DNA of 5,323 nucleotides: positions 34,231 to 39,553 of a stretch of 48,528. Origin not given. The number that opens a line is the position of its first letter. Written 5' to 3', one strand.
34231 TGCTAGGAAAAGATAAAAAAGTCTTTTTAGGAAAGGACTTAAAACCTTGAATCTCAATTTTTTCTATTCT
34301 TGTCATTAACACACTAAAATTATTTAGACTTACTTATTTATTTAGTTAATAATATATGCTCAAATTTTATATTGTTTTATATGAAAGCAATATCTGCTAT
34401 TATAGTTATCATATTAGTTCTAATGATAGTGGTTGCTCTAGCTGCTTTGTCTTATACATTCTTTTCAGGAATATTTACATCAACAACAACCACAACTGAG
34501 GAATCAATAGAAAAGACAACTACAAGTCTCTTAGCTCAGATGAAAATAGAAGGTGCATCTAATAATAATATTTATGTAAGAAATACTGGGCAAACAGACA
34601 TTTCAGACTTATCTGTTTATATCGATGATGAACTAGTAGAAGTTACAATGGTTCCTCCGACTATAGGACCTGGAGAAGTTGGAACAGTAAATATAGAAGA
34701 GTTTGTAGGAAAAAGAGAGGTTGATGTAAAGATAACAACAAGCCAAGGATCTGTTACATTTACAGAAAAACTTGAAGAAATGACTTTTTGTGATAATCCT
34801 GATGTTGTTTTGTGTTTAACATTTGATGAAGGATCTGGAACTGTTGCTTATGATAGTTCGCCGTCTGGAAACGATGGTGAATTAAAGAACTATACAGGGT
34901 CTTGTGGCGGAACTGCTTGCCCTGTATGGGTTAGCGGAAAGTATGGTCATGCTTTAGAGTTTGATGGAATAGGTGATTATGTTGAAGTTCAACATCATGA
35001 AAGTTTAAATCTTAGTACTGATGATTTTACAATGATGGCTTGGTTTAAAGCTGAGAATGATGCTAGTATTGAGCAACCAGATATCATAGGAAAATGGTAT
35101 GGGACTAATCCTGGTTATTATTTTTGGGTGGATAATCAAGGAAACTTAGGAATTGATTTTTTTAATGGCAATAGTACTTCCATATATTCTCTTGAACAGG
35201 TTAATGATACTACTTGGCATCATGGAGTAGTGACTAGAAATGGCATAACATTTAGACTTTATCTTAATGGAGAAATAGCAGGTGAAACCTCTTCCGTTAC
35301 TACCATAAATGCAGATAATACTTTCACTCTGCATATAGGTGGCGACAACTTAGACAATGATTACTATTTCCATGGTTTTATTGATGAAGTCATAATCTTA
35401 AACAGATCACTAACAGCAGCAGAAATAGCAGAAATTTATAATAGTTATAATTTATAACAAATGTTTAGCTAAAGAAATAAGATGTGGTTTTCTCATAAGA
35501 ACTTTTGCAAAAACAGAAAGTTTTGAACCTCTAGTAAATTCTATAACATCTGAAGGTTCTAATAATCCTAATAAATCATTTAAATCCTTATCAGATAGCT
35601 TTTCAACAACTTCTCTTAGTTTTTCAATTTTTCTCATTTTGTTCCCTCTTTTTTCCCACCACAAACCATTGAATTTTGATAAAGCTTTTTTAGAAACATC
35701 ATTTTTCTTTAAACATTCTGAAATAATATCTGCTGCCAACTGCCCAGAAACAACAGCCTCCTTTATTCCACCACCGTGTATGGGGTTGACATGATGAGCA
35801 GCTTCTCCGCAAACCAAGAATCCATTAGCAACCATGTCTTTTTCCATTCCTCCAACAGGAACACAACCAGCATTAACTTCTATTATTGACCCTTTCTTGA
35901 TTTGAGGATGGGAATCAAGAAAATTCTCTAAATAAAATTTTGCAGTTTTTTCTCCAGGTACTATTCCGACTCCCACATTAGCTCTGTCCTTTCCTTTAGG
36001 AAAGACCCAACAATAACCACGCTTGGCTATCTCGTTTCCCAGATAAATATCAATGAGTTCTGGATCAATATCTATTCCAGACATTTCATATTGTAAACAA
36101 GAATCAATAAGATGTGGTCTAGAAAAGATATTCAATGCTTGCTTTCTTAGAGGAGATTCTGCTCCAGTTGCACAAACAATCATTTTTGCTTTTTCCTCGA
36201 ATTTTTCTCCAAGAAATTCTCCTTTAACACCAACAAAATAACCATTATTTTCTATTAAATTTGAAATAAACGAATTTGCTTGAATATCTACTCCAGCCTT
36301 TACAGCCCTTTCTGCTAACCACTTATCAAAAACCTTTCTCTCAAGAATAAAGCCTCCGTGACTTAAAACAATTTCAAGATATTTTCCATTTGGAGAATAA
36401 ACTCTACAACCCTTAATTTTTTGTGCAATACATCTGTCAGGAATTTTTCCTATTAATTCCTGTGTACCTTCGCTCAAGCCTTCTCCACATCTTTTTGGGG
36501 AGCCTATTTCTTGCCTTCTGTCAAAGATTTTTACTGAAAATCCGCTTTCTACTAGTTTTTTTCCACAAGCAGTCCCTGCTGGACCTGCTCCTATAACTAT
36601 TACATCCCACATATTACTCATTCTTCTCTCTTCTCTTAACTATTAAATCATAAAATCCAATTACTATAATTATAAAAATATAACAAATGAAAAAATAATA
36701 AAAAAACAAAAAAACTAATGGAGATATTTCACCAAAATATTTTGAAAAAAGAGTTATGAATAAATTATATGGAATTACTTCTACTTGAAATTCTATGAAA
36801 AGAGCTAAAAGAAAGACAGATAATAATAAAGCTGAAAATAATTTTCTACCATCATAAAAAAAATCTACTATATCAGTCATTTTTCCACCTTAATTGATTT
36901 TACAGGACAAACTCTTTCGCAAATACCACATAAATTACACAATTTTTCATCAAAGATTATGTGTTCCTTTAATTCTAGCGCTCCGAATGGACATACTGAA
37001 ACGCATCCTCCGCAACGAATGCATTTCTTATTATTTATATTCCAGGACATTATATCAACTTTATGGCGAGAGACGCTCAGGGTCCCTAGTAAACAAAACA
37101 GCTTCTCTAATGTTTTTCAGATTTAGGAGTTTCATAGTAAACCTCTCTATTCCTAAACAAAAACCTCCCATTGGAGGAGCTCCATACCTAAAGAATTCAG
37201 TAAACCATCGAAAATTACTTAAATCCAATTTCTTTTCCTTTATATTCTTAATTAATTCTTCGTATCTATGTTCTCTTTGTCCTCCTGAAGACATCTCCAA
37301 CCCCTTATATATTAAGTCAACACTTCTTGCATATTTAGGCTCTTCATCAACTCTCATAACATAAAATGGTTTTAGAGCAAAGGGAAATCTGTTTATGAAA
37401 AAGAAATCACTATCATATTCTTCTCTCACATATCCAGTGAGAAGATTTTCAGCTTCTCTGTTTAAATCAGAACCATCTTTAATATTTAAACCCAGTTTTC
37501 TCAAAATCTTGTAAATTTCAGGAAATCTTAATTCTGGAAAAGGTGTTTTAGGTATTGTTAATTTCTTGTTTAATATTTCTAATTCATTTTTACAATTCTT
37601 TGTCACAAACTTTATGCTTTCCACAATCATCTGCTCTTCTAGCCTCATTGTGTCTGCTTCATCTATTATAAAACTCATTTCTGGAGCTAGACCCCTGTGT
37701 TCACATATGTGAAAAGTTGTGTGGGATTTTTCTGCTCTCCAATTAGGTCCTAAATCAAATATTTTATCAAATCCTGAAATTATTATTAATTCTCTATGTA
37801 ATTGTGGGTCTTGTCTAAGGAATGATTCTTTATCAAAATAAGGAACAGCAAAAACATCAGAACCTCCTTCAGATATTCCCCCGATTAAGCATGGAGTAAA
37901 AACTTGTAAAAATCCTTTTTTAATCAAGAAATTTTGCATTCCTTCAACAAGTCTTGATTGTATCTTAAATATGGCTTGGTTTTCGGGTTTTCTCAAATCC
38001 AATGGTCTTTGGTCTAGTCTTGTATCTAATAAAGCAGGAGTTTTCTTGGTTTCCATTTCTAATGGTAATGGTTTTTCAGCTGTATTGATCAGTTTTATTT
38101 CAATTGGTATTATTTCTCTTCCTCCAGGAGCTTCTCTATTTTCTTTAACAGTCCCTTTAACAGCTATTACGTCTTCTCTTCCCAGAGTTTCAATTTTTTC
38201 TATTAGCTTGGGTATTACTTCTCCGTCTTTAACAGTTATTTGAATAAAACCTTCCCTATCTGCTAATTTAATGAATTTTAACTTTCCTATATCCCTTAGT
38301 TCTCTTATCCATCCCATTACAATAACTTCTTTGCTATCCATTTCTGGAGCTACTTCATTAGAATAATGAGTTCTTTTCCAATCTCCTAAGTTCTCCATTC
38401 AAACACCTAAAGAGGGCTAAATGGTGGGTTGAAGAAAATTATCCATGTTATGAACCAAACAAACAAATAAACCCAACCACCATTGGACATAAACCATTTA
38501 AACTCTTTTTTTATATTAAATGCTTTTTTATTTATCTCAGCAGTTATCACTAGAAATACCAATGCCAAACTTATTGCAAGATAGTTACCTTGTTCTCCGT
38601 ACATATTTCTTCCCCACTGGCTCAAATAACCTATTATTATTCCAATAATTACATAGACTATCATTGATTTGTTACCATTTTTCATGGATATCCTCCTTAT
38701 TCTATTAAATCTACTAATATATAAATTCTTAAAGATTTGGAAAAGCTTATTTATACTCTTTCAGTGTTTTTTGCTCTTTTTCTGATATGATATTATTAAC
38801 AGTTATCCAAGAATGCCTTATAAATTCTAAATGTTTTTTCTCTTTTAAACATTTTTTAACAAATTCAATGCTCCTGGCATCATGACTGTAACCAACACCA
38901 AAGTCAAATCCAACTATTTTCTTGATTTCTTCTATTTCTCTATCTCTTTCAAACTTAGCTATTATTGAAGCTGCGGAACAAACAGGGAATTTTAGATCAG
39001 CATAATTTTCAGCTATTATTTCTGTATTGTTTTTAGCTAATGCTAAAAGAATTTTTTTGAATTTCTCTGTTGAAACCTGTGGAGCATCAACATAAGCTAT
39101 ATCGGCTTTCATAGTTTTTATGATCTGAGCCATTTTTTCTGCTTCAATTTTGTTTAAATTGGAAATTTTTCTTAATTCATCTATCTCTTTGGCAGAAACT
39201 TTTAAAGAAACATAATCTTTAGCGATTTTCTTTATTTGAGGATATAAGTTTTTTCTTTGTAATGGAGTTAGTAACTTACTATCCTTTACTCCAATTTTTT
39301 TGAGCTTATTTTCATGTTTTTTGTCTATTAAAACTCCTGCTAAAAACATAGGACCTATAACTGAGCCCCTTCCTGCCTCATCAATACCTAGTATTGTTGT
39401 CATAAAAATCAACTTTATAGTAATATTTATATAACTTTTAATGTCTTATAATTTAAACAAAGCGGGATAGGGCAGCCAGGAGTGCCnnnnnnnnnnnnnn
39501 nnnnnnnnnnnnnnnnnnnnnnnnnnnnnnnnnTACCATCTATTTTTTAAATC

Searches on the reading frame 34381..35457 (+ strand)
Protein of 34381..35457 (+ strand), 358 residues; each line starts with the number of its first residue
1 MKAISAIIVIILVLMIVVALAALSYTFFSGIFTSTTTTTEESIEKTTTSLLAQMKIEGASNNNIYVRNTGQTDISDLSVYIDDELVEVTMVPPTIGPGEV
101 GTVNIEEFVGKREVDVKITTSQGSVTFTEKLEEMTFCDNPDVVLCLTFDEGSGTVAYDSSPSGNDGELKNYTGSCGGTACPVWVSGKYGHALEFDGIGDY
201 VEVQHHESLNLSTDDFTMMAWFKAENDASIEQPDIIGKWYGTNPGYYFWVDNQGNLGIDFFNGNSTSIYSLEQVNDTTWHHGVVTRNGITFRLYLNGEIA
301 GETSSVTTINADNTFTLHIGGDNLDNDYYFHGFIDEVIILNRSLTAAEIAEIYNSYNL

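Call 49: search_protein_families(library=pfam, proteins=[window:34381-35457:+], max_evalue=0.001)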
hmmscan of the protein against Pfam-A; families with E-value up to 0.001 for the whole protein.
window:34381-35457:+ (358 aa): 2 families
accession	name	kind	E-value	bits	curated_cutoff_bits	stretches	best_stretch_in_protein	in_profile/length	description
PF13385.13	Laminin_G_3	-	4.9e-29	101.9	27.6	1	196-350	2-151/151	Concanavalin A-like lectin/glucanases superfamily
PF02210.31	Laminin_G_2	-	0.00021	22.2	22.9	1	256-339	32-123/126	Laminin G domain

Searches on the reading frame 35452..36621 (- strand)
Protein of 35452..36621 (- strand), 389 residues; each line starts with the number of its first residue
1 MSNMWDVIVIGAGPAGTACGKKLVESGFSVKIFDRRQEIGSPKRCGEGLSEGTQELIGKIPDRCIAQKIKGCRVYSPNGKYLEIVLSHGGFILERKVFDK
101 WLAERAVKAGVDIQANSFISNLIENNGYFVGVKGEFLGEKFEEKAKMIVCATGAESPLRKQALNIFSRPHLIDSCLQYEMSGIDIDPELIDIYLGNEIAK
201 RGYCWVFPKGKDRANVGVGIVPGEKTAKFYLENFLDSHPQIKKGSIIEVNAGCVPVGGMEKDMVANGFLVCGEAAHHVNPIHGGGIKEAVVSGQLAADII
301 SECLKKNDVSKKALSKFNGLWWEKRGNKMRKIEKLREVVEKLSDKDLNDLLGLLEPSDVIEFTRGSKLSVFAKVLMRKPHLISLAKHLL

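Call 49: search_protein_families(library=pfam, proteins=[window:35452-36621:-], max_evalue=0.001)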
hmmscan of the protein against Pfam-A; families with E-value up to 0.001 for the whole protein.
window:35452-36621:- (389 aa): 11 families
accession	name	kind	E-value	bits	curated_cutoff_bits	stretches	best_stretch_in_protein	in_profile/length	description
PF22578.2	GGR_cat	-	1.5e-24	86.1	27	1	172-254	2-88/88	Geranylgeranyl reductase catalytic domain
PF01266.30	DAO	-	2.2e-11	44.3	27.9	1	85-298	138-352/353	FAD dependent oxidoreductase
PF01494.25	FAD_binding_3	-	1.8e-09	37.7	22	1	6-162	3-167/349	FAD binding domain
PF07992.20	Pyr_redox_2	-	1.2e-08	35.1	26.1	1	6-37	2-33/291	Pyridine nucleotide-disulphide oxidoreductase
PF00890.30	FAD_binding_2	-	1.8e-07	31.2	20.4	0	6-48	1-43/414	FAD binding domain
PF05834.18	Lycopene_cycl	-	3.1e-07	30.3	23.4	1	6-316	1-306/380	Lycopene cyclase protein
PF13450.12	NAD_binding_8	-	4.6e-06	27.2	21.9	1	9-40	1-32/68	NAD(P)-binding Rossmann-like domain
PF03486.20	HI0933_like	-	8.3e-06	25.9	50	1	6-41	2-37/244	HI0933-like protein Rossmann domain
PF04820.20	Trp_halogenase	-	3.1e-05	23.4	21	1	90-319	152-369/458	Tryptophan halogenase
PF12831.13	FAD_oxidored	-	0.00014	21.8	27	1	6-153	1-145/416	FAD dependent oxidoreductase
PF01946.23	Thi4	-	0.00088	19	26.2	0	6-41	19-55/235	Thi4 family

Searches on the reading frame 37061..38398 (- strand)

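Call 49: search_protein_families(library=pfam, proteins=[window:37061-38398:-], max_evalue=0.001)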
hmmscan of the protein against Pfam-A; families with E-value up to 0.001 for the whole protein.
window:37061-38398:- (445 aa): 2 families
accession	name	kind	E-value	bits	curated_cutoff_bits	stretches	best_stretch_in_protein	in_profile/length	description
PF00152.25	tRNA-synt_2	-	5.2e-72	243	25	1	125-439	3-307/308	tRNA synthetases class II (D, K and N)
PF01336.31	tRNA_anti-codon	-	2.6e-12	46.9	27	1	25-103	1-74/75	OB-fold nucleic acid binding domain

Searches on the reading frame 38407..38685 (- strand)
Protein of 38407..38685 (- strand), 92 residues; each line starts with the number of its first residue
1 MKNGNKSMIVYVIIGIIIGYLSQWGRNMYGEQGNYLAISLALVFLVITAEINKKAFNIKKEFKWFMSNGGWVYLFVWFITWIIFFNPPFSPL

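Call 50: search_protein_families(library=pfam, proteins=[window:38407-38685:-], max_evalue=0.001)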
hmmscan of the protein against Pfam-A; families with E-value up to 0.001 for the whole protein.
window:38407-38685:- (92 aa): 1 family
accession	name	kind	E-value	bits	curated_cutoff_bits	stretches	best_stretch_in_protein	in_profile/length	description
PF19094.5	EMC6_arch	-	0.00085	20.1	26.7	0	4-85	4-86/87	EMC6-arch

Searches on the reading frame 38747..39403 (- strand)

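Call 50: search_protein_families(library=pfam, proteins=[window:38747-39403:-], max_evalue=0.001)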
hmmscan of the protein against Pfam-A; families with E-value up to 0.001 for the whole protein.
window:38747-39403:- (218 aa): 1 family
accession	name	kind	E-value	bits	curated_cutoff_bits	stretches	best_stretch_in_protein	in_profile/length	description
PF01351.25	RNase_HII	-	9.8e-45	153.3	25.8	1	5-202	1-199/199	Ribonuclease HII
